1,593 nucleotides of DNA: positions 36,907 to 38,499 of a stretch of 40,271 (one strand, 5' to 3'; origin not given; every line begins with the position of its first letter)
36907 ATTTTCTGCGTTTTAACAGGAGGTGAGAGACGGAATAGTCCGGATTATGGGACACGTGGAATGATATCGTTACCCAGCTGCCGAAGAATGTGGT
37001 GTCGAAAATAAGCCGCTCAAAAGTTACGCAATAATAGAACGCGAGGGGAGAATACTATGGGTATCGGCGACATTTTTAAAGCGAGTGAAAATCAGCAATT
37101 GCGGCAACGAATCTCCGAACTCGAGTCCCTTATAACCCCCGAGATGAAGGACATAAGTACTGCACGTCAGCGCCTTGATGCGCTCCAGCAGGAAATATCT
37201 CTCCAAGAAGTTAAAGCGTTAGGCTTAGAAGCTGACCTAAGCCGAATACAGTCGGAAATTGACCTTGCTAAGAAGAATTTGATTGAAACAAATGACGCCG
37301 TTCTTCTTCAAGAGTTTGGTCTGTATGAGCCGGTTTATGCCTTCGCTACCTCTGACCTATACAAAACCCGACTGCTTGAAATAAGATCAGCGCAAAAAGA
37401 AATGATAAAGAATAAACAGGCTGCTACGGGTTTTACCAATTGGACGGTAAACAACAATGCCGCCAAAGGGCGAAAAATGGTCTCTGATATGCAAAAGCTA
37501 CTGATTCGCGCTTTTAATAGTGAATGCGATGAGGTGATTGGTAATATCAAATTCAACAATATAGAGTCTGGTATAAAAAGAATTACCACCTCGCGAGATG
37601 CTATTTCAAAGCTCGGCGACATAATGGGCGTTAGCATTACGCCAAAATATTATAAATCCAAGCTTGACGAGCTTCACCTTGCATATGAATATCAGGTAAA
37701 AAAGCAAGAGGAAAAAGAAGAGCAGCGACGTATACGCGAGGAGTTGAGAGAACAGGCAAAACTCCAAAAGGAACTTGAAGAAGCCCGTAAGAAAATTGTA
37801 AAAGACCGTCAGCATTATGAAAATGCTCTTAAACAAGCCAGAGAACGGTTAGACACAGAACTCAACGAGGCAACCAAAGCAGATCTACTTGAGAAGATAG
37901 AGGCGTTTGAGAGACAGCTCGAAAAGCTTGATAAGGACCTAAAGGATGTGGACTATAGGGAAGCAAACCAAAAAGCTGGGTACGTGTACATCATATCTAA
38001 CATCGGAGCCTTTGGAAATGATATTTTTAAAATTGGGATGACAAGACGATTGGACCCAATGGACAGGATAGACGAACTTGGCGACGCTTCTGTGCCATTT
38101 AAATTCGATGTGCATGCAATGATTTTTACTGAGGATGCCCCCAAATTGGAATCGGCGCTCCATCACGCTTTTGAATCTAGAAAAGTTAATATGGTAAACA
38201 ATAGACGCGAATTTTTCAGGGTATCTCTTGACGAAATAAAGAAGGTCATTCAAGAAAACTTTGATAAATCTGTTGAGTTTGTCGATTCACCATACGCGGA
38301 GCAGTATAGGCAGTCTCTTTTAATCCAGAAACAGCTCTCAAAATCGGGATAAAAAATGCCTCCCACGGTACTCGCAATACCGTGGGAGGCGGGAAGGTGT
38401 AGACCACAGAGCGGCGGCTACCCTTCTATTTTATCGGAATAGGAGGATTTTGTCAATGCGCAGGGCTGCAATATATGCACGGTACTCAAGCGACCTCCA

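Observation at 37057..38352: Moron between repressor and integrase encodes a DUF4041-like + T5orf172/GIY-YIG-like protein: candidate prophage-borne anti-phage nuclease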

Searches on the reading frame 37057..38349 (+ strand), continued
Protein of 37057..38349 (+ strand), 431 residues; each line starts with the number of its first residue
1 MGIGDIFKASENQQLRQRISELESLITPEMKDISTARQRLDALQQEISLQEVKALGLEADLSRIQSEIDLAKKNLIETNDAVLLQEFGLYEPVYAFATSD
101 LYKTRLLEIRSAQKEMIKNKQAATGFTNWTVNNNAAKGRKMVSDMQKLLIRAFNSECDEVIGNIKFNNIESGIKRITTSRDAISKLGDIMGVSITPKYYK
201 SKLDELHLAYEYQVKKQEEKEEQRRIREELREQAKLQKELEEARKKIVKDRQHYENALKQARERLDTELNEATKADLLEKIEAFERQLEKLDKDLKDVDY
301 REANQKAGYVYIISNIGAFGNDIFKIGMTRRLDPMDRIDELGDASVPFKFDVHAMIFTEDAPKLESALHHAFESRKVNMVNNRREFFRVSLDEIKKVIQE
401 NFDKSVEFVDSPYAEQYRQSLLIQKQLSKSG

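Call 23: find_encoding_contigs(protein=P0001, flank=10000, max_places=8)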
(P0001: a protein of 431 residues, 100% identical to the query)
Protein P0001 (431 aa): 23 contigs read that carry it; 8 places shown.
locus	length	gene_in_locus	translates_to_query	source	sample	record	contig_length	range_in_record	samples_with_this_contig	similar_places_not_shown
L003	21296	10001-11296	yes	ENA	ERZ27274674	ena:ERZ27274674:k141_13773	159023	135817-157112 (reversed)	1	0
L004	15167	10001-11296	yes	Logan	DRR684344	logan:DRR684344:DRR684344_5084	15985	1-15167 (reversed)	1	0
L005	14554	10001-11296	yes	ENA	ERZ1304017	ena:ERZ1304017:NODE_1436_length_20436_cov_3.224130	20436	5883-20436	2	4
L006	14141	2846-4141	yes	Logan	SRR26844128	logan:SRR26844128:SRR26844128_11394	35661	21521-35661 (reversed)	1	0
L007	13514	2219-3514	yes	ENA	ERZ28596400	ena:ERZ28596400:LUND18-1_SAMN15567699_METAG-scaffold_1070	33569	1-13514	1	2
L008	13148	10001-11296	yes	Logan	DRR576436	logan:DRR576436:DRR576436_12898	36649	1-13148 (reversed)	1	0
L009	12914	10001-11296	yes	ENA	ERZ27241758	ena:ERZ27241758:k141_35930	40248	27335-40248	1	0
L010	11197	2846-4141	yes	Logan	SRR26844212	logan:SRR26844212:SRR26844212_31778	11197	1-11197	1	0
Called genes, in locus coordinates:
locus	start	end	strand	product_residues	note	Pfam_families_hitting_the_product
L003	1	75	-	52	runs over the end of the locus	-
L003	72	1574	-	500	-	PF00270:DEAD (weak), PF04851:ResIII, PF00271:Helicase_C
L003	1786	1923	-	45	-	-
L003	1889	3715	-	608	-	PF06048:DUF927, PF18662:HTH_56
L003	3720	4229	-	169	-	PF01807:Zn_ribbon_DnaG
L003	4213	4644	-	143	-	PF00436:SSB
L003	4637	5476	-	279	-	PF12684:DUF3799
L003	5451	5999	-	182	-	-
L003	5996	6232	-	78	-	-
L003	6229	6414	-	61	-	-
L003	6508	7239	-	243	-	-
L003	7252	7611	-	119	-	-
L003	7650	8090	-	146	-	PF01381:HTH_3 (weak)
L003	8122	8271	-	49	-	-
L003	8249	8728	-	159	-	PF06725:3D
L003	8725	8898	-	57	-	-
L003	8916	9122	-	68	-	-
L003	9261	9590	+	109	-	PF12844:HTH_19, PF13560:HTH_31, PF01381:HTH_3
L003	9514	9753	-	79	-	-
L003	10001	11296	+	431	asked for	PF13250:SNIPE, PF10544:T5orf172, PF13455:MUG113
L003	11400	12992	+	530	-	PF00239:Resolvase, PF07508:Recombinase, PF13408:Zn_ribbon_recom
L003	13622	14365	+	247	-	PF00376:MerR, PF13411:MerR_1 (weak), PF00376:MerR, PF13411:MerR_1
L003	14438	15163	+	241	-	PF02463:SMC_N (weak), PF00005:ABC_tran, PF13304:AAA_21 (weak)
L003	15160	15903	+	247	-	PF01061:ABC2_membrane, PF12698:ABC2_membrane_3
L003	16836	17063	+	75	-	-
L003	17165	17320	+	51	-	PF07561:DUF1540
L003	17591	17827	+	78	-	-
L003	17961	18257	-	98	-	-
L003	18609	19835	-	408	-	-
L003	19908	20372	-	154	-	PF00293:NUDIX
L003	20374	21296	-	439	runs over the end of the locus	PF03979:Sigma70_r1_1, PF00140:Sigma70_r1_2, PF04542:Sigma70_r2, PF04539:Sigma70_r3, PF04545:Sigma70_r4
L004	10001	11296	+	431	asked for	PF13250:SNIPE, PF10544:T5orf172, PF13455:MUG113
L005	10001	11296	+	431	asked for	PF13250:SNIPE, PF10544:T5orf172, PF13455:MUG113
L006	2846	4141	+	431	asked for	PF13250:SNIPE, PF10544:T5orf172, PF13455:MUG113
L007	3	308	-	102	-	?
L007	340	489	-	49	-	-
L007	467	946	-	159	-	PF06725:3D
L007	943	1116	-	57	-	-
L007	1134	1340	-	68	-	-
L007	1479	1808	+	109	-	PF12844:HTH_19, PF13560:HTH_31, PF01381:HTH_3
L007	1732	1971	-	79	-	-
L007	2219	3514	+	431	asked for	PF13250:SNIPE, PF10544:T5orf172, PF13455:MUG113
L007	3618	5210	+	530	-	PF00239:Resolvase, PF07508:Recombinase, PF13408:Zn_ribbon_recom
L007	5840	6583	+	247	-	PF00376:MerR, PF13411:MerR_1 (weak), PF00376:MerR, PF13411:MerR_1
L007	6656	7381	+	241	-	PF02463:SMC_N (weak), PF00005:ABC_tran, PF13304:AAA_21 (weak)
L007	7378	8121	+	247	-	PF01061:ABC2_membrane, PF12698:ABC2_membrane_3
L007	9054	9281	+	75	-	-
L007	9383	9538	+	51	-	PF07561:DUF1540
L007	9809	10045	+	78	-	-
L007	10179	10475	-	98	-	-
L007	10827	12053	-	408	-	-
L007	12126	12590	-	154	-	PF00293:NUDIX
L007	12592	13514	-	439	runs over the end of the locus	PF03979:Sigma70_r1_1, PF00140:Sigma70_r1_2, PF04542:Sigma70_r2, PF04539:Sigma70_r3, PF04545:Sigma70_r4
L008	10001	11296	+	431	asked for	PF13250:SNIPE, PF10544:T5orf172, PF13455:MUG113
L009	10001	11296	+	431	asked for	PF13250:SNIPE, PF10544:T5orf172, PF13455:MUG113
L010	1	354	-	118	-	?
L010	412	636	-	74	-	PF12844:HTH_19, PF13560:HTH_31, PF01381:HTH_3, PF13413:HTH_25 (weak)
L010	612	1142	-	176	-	PF01464:SLT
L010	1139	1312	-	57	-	-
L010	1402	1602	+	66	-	-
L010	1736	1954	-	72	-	-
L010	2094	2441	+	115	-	PF12844:HTH_19, PF13560:HTH_31, PF01381:HTH_3, PF13443:HTH_26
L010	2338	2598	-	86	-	-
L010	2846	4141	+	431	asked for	PF13250:SNIPE, PF10544:T5orf172, PF13455:MUG113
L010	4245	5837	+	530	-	PF00239:Resolvase, PF07508:Recombinase, PF13408:Zn_ribbon_recom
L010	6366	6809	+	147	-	PF00376:MerR, PF13411:MerR_1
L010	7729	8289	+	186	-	-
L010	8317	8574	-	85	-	-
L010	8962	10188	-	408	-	-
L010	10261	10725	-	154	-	PF00293:NUDIX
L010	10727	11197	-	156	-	?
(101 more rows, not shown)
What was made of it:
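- The identical gene sits in the same cassette in integrated prophages flanked by host genes (L003, L007, L010; call 23). The identical protein is listed in 68 blocks of the collection and on several phage backbones (call 23).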

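Call 30: find_related_loci(query=window:37057-38349:+, collection=genome_contigs, flank=6000)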
Query window:37057-38349:+ (431 aa) in genome_contigs; peptide patterns used: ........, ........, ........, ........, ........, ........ (x = any residue, [..] = any of these).
600 stretches matched a pattern (row limit reached: there are more); 299 encode a relative of the query (tblastn E <= 1e-3); the best 80 are kept; 80 distinct loci.
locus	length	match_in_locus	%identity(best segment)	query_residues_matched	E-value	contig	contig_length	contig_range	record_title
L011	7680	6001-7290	71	2-431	0e+0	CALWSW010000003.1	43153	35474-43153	MAG: uncultured Christensenellaceae bacterium isolate BRZ_EG__bin18 genome assembly, contig: BRZ_EG__NODE_1141_length_43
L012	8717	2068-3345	69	1-427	0e+0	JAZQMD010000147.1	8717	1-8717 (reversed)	MAG: Oscillospiraceae bacterium isolate T1900044607_TS20190073.MAGScoT_cleanbin_000012 SGB_759_k141_1977948, whole genom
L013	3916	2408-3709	60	1-424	5e-179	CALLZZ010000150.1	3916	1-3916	MAG TPA_asm: uncultured Clostridia bacterium isolate SRR1561995_bin.103_CONCOCT_v1.1_MAG genome assembly, contig: ERZ724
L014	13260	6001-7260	63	1-421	1e-169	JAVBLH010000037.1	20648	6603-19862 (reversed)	MAG: Evtepia sp. isolate EPI_MAG_00018 c_000005176430, whole genome shotgun sequence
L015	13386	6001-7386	57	1-431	1e-156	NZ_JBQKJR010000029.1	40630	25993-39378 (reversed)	Agathobaculum sp. LCP25S3_E8 contig00029, whole genome shotgun sequence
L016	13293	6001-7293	58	7-426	1e-151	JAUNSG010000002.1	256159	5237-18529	MAG: Eubacteriales bacterium isolate S4M_St_42 NODE_3_length_256159_cov_28.876632, whole genome shotgun sequence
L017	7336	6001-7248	55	9-427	3e-150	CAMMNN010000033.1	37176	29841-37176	MAG: uncultured Clostridium sp. isolate ERR4968598_bin.22_MetaWRAP_v1.1_MAG genome assembly, contig: NODE_929_length_371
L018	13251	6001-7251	55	1-420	2e-148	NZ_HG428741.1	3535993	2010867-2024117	Bacillus massiliigorillae strain G2, whole genome shotgun sequence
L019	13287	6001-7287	57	1-426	5e-147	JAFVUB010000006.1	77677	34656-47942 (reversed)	MAG: Clostridia bacterium isolate RGIG5395 Sheep_Colon-3__c398136, whole genome shotgun sequence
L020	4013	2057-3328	57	1-421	8e-151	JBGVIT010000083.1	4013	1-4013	MAG: Clostridia bacterium isolate fecal_MAG_129 fecal_MAG_129_contig_0083, whole genome shotgun sequence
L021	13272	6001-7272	57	1-421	2e-146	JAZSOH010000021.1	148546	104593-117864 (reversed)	MAG: Acutalibacteraceae bacterium isolate T1900044549_TS20190015.MAGScoT_cleanbin_000035 SGB_191_k141_2584847, whole gen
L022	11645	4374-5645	57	1-421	2e-146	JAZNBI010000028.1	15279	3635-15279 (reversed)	MAG: Eubacteriales bacterium isolate T1900044742_TS20190208.MAGScoT_cleanbin_000037 SGB_2076_k141_1590320, whole genome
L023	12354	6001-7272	57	1-421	5e-146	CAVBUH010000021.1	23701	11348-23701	Selenomonadaceae bacterium isolate SID5428-1_cleanbin_000005 genome assembly, contig: Spades_SID5428-1_contig_1105, whol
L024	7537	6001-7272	56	1-421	7e-146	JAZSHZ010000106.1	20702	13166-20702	MAG: Eubacteriales bacterium isolate T1900044574_TS20190040.MAGScoT_cleanbin_000011 SGB_470_k141_1869310, whole genome s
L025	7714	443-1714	57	1-421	8e-146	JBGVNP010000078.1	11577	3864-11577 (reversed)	MAG: Eubacteriales bacterium isolate fecal_MAG_231 fecal_MAG_231_contig_0078, whole genome shotgun sequence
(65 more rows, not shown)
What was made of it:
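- Tried and rejected: The best species-representative genome hit was 71% identical, in a Christensenellaceae MAG (call 30).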

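Call 37: predict_structure(alignment_id=A1)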
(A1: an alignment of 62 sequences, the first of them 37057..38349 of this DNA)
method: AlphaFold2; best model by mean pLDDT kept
length: 431 residues; sequences in the alignment: 62
mean_pLDDT: 77.6   pTM: 0.49
mean pLDDT of the five models: 77.6, 76.5, 75.2, 73.1, 72.8
residues with pLDDT >= 90: 79; 70-90: 247; 50-70: 95; < 50: 10
segments of 3 or more residues with pLDDT < 50: 1-3, 76-78
pLDDT, mean of each block of 10 residues (from residue 1): 54 75 74 86 92 91 86 57 55 78 91 92 87 89 92 91 76 89 88 91 90 83 75 75 82 85 82 82 85 74 67 67 78 67 59 73 81 73 70 79 59 58 62 39
secondary structure, 60 per line:
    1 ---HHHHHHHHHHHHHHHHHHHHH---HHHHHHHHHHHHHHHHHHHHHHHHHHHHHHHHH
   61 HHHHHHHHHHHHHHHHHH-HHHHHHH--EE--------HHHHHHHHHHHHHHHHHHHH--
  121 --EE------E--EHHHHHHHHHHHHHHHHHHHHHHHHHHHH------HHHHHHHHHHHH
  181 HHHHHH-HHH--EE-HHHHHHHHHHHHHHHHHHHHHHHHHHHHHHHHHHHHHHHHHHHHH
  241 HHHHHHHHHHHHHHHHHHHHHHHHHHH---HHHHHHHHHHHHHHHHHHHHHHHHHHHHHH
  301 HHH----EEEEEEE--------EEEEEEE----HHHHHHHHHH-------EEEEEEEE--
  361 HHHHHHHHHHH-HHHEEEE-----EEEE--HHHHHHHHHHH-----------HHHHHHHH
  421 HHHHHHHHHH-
elements in order: H4-24 H28-78 H80-86 H99-118 H135-162 H169-186 H196-267 H271-303 E308-314 E323-329 H334-343 E351-358 H361-371 E376-379 E385-388 H391-401 H413-430
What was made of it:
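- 37093..37314 (+): N-terminal coiled-coil region (aa 13-86), with a nearly invariant TPE break at aa 27-29. AlphaFold2 helices 4-24 and 28-78 (call 37).
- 37642..37965 (+): Long charged alpha-helical linker (aa 196-303). AlphaFold2 helices 196-267 and 271-303 (call 37).
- Checked: The AlphaFold2 model shows N-terminal helices 4-24 and 28-78, and long linker helices 196-267 and 271-303 (call 37).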

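Call 41: fold_search(model_id=the predicted structure, library=pdb)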
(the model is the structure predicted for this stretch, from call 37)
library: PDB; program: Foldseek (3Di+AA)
matches with E <= 10: 320; with E <= 0.001: 0
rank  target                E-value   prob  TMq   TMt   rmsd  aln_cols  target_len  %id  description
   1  7rro_B8               1.5e-01  0.21  0.14  0.15  24.1       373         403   12  Structure of the 48-nm repeat doublet microtubule from bovine tracheal cilia (released 2021-10-27)
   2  3ky9_B                4.1e-01  0.10  0.12  0.10  36.3       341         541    9  Autoinhibited Vav1 (released 2010-02-23)
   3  6wvk_H                4.6e-01  0.63  0.20  0.12  10.4       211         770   14  Cryo-EM structure of Bacillus subtilis RNA Polymerase in complex with HelD (released 2020-11-18)
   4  9fqr_A0               5.2e-01  0.13  0.15  0.15  25.2       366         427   12  96-nm repeat of axonemal doublet microtubules from bovine sperm (released 2025-03-26)
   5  4tql_A                5.5e-01  0.28  0.14  0.23  29.0       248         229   10  Computationally designed three helix bundle (released 2014-10-15)
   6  8to0_l                5.5e-01  0.12  0.13  0.14  25.5       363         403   11  48-nm repeating structure of doublets from mouse sperm flagella (released 2023-11-01)
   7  4k2p_D                6.1e-01  0.72  0.12  0.21  19.9       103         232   21  The Structure of a Quintuple Mutant of the Tiam1 PH-CC-Ex Domain (released 2013-07-10)
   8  8to0_D                6.5e-01  0.25  0.19  0.25  22.6       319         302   14  48-nm repeating structure of doublets from mouse sperm flagella (released 2023-11-01)
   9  6wa9_O                7.7e-01  0.98  0.15  0.72   2.1        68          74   19  Structure of the Chlamydia pneumoniae CdsV and CdsO protein complex (released 2020-09-30)
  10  2odu                  7.7e-01  0.28  0.15  0.28  14.3       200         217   14  Crystal structure of a fragment of the plakin domain of plectin (released 2007-03-13)
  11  7vnq_A                7.7e-01  0.14  0.10  0.12  19.2       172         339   14  Structure of human KCNQ4-ML213 complex in nanodisc (released 2021-12-01)
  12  8e12_B                7.7e-01  0.10  0.09  0.21  32.5       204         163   18  Homotrimeric variant of tcTRP9, BGL14 (released 2023-04-12)
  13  6zca_H                8.1e-01  0.44  0.21  0.13   9.7       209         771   17  Structure of the B. subtilis RNA POLYMERASE in complex with HelD (monomer) (released 2020-10-14)
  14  9g2r_E                9.1e-01  0.13  0.15  0.22  36.6       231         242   13  Endophilin B1 dimers bound to nanodiscs (released 2024-08-07)
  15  4l3i_A                9.1e-01  0.08  0.12  0.12  40.9       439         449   13  Structure of the microtubule associated protein PRC1 (Protein Regulator of Cytokinesis 1) (released 2013-07-17)
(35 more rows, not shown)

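Call 42: search_protein_representatives(protein=window:37057-38349:+)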
Query: 431 residues. Proteins with E-value up to 0.001 (for the whole library): 4744; up to 1e-10: 2814; up to 1e-30: 1569. The best 150 are listed.
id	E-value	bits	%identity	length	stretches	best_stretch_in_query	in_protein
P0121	7.9e-150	515.7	62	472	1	13-424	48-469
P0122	4.6e-137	473.7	58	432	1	14-427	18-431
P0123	6.8e-137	473.1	58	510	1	9-395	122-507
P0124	4.6e-136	470.4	53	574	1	1-426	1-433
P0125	1.3e-135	468.9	57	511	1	45-425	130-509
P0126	1.4e-132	458.9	55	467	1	30-427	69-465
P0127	3.4e-129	447.8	58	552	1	56-420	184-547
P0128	3.2e-124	431.4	55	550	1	17-425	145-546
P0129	6.8e-124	430.3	53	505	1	26-422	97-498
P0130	4.3e-123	427.7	50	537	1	10-423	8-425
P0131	1.7e-122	425.7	50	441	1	15-425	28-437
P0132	1.4e-121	422.7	54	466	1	57-424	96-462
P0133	5.7e-121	420.7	51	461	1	10-425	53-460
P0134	4.3e-120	417.8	48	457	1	13-420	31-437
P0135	7.8e-120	417.0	56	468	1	45-425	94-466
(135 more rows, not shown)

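Call 65: search_solved_structures(query=A1, max_evalue=1, show_alignments=1)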
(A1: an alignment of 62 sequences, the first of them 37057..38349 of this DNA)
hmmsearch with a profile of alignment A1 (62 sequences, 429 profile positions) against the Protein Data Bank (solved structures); distinct sequences matched with E-value up to 1: 9.
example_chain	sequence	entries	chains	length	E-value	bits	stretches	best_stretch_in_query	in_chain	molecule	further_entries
4lin_A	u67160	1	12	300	0.052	15.5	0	12-77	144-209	Tail needle protein gp26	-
5frg_A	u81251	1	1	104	0.12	14.2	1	233-296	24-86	FORMIN-BINDING PROTEIN 1-LIKE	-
5aps_A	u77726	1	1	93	0.15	14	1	6-73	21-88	GENERAL CONTROL PROTEIN GCN4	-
1wmi_B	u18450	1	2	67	0.19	13.6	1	5-47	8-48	hypothetical protein PHS014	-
6tao_A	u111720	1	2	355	0.46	12.3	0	3-99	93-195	Non-hemolytic enterotoxin lytic component L1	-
4zry_B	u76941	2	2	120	0.61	11.9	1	16-75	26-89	Keratin, type II cytoskeletal 1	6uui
5apt_A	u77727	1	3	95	0.92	11.4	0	238-296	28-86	GENERAL CONTROL PROTEIN GCN4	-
6w08_A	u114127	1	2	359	0.93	11.3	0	3-99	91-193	Motility Associated Killing Factor E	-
8qox_B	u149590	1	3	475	1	11.2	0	11-73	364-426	Conserved membrane protein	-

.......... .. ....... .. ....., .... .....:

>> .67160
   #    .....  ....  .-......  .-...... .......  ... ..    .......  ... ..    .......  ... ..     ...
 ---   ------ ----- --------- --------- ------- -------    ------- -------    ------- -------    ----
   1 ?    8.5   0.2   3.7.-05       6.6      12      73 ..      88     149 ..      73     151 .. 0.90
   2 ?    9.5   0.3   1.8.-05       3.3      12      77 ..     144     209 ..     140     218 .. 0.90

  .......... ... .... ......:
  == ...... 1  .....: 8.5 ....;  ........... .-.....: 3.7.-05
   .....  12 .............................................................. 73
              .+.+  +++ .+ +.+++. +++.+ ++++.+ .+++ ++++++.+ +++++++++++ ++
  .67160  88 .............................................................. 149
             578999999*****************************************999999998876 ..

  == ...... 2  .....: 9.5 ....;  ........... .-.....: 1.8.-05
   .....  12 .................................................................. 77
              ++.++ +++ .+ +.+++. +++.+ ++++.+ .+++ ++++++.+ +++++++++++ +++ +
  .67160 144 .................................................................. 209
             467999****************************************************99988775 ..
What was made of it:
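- Tried and rejected: The best hit was the P22 tail needle gp26 at E=0.052 (call 65).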

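Call 70: list_cluster_members(proteins=[P0001])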
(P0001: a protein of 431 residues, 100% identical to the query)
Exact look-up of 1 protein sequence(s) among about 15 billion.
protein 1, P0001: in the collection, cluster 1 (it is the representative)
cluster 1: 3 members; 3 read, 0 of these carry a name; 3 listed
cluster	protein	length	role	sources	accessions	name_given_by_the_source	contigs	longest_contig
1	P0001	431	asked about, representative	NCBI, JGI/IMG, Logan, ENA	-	-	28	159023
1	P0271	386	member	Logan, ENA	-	-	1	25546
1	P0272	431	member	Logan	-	-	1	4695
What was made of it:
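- Tried and rejected: The exact-sequence look-up gave no names or accessions (call 70).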

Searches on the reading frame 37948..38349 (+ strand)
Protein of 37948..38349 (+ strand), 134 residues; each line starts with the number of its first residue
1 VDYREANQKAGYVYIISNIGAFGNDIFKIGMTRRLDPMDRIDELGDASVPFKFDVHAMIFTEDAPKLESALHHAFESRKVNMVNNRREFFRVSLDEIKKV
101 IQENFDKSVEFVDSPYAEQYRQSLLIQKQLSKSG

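Call 50: predict_structure(alignment_id=A2)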
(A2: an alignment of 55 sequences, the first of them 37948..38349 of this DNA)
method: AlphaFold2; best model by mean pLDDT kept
length: 134 residues; sequences in the alignment: 55
mean_pLDDT: 72.1   pTM: 0.64
mean pLDDT of the five models: 72.1, 67.4, 66.0, 65.1, 61.2
residues with pLDDT >= 90: 2; 70-90: 70; 50-70: 55; < 50: 7
segments of 3 or more residues with pLDDT < 50: 1-7
pLDDT, mean of each block of 10 residues (from residue 1): 49 77 81 72 63 77 85 89 66 87 72 61 64 60
secondary structure, 60 per line:
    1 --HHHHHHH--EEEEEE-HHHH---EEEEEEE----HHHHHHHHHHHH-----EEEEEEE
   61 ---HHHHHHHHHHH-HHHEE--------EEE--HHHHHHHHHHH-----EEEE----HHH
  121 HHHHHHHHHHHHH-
elements in order: H3-9 E12-17 H19-22 E26-32 H37-48 E54-60 H64-74 E89-91 H94-104 E110-113 H118-133

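Call 56: fold_search(model_id=the predicted structure, library=pdb)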
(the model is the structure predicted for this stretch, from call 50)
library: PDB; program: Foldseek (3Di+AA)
matches with E <= 10: 167; with E <= 0.001: 0
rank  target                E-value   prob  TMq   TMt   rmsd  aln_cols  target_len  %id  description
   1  4xm5                  8.3e-02  0.90  0.44  0.25   8.7       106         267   16  C. glabrata Slx1. (released 2015-03-25)
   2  7cq2_A                1.6e-01  0.87  0.36  0.19   4.3        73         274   12  Crystal structure of Slx1-Slx4 (released 2021-06-16)
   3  7cq2_B                2.2e-01  0.89  0.39  0.19   3.4        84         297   14  Crystal structure of Slx1-Slx4 (released 2021-06-16)
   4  7wme                  3.8e-01  0.72  0.36  0.32   3.4        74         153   12  Crystal Structure of the catalytic domain of At-HIGLE (released 2022-04-13)
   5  3vr1_A                4.0e-01  0.14  0.24  0.09  11.6       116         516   12  Crystal structure analysis of the translation factor RF3 (released 2012-09-05)
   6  4xlg_A                4.5e-01  0.89  0.41  0.22   2.5        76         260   16  C. glabrata Slx1 in complex with Slx4CCD. (released 2015-03-25)
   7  7cq3_A                4.8e-01  0.66  0.37  0.19   3.5        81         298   11  Crystal structure of Slx1-Slx4 (released 2021-06-16)
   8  7cq4_A                5.1e-01  0.57  0.36  0.19   3.5        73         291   12  Crystal structure of Slx1-Slx4 in complex with 5'flap DNA (released 2021-06-16)
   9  4efj_A                7.7e-01  0.08  0.21  0.12   9.6       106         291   13  Crystal structure of I-GzeII LAGLIDADG homing endonuclease in complex with DNA target site (released 2012-05-02)
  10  7fao_A                9.3e-01  0.07  0.21  0.27  10.9       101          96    9  Top7 surface mutant K42A Q43A K46A K57S K58S, and I68R (released 2022-05-18)
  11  2epi_B                1.1e+00  0.06  0.20  0.25  10.6       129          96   12  Crystal Structure pf hypothetical protein MJ1052 from Methanocaldococcus jannascii (Form 2) (released 2007-10-02)
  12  2wmc_E                1.3e+00  0.06  0.21  0.18  13.3       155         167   10  Crystal structure of eukaryotic initiation factor 4E from Pisum sativum (released 2010-09-01)
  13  9xy1_A                1.5e+00  0.05  0.21  0.12  10.5       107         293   15  One of a series of engineered variants of I-OnuI meganuclease targeting altered DNA target sequence (released 2025-09-10)
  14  2eky_G                1.6e+00  0.04  0.19  0.23  11.0       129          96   14  Crystal Structure of hypothetical protein MJ1052 from Methanocaldococcus jannaschii (Form 1) (released 2007-10-02)
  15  8cd1_v                1.7e+00  0.28  0.28  0.14  10.8        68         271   16  70S-PHIKZ014 (released 2024-01-24)
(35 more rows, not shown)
